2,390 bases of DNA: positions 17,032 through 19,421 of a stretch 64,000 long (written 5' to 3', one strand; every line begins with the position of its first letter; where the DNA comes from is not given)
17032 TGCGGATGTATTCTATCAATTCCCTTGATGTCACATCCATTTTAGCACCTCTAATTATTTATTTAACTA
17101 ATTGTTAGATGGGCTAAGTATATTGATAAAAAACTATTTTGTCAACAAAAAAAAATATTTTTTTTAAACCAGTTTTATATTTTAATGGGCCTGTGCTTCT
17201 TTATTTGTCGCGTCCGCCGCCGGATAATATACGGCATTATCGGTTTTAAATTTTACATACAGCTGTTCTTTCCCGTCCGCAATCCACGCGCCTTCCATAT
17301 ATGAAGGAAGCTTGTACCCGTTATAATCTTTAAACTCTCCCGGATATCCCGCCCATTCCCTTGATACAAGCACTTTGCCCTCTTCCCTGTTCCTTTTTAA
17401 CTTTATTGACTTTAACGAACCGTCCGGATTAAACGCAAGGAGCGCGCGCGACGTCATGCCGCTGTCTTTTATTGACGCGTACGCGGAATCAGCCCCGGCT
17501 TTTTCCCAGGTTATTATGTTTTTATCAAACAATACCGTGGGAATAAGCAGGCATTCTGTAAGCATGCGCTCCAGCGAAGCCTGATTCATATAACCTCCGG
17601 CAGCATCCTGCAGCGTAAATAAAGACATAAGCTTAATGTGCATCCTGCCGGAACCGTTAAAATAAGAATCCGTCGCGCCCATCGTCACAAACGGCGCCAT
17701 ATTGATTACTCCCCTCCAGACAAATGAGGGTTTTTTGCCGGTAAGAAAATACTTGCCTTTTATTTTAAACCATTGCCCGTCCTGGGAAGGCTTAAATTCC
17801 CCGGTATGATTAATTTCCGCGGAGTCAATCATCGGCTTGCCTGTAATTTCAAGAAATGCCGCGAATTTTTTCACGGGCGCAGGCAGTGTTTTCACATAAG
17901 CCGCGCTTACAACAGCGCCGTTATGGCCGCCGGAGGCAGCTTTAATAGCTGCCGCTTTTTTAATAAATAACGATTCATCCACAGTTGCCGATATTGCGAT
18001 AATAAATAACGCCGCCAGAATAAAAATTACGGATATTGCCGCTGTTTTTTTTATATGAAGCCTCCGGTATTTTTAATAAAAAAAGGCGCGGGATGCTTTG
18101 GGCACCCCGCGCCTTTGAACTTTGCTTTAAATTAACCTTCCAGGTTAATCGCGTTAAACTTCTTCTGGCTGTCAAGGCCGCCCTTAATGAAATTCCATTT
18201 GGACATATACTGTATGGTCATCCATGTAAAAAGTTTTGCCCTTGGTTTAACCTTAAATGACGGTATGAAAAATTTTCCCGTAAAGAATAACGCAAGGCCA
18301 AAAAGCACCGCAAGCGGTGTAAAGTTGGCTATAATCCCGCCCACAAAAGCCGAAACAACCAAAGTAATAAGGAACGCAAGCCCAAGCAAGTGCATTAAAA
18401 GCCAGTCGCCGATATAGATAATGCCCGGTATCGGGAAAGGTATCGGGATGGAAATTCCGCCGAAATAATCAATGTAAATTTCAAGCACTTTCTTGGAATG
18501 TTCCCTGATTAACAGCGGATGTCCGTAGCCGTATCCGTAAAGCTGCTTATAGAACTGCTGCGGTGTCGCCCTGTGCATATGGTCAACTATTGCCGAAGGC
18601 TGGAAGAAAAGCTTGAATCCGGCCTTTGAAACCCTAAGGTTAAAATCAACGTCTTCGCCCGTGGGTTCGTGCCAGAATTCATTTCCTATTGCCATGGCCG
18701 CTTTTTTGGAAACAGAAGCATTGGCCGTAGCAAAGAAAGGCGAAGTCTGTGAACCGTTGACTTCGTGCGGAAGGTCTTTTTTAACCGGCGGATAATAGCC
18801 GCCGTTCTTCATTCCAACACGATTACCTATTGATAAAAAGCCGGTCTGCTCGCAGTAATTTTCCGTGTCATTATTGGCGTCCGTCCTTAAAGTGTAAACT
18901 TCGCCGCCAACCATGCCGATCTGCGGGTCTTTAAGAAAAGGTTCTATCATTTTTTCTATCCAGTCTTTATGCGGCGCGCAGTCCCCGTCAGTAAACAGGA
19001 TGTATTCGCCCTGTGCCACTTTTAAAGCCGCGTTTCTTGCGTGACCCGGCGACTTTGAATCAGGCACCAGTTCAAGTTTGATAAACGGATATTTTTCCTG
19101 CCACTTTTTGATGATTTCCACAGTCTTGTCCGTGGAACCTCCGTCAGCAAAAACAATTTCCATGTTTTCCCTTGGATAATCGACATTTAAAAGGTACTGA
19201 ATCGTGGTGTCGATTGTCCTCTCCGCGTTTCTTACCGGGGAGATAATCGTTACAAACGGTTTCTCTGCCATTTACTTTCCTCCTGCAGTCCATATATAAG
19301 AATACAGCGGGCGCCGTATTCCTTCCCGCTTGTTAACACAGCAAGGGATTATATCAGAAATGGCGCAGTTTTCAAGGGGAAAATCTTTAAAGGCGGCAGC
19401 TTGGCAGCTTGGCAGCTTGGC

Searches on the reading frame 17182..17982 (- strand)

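Call 77: search_protein_families(library=pfam, proteins=[window:17182-17982:-], max_evalue=0.001)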
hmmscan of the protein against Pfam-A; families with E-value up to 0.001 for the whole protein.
window:17182-17982:- (266 aa): 2 families
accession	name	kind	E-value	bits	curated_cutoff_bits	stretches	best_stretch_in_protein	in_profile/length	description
PF20181.5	DUF6544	-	1.4e-51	175.3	25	1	24-245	2-221/221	Family of unknown function (DUF6544)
PF21900.3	DUF6920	-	5.9e-51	173.6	27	1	32-252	2-222/222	Family of unknown function (DUF6920)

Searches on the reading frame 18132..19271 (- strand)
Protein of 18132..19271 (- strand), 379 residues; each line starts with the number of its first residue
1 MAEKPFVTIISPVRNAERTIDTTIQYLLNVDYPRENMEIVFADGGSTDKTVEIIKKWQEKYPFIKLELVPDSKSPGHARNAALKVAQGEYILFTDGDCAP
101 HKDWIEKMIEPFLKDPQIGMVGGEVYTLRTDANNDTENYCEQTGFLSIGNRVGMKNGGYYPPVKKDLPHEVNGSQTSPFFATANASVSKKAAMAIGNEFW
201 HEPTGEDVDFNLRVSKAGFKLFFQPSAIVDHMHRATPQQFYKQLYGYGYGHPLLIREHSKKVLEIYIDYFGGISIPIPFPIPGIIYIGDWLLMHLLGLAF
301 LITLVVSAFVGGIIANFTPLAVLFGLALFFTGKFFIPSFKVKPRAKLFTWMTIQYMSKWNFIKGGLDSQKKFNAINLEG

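Call 77: search_protein_families(library=pfam, proteins=[window:18132-19271:-], max_evalue=0.001)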
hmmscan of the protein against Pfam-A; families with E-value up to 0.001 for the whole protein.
window:18132-19271:- (379 aa): 5 families
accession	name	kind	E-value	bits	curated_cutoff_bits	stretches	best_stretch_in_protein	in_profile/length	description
PF00535.33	Glycos_transf_2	-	7.4e-27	94.8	23.3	1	8-125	1-117/168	Glycosyl transferase family 2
PF13641.12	Glyco_tranf_2_3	-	6.9e-17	62.7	27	1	7-243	3-223/230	Glycosyltransferase like family 2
PF10111.15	Glyco_tranf_2_2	-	1.9e-12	47.7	27.3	1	8-216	1-201/276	Glycosyltransferase like family 2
PF13632.12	Glyco_trans_2_3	-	5.9e-11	43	27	1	90-329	1-191/198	Glycosyl transferase family group 2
PF13712.12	Glyco_tranf_2_5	-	0.00088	19.5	27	0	69-122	35-89/210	Glycosyltransferase like family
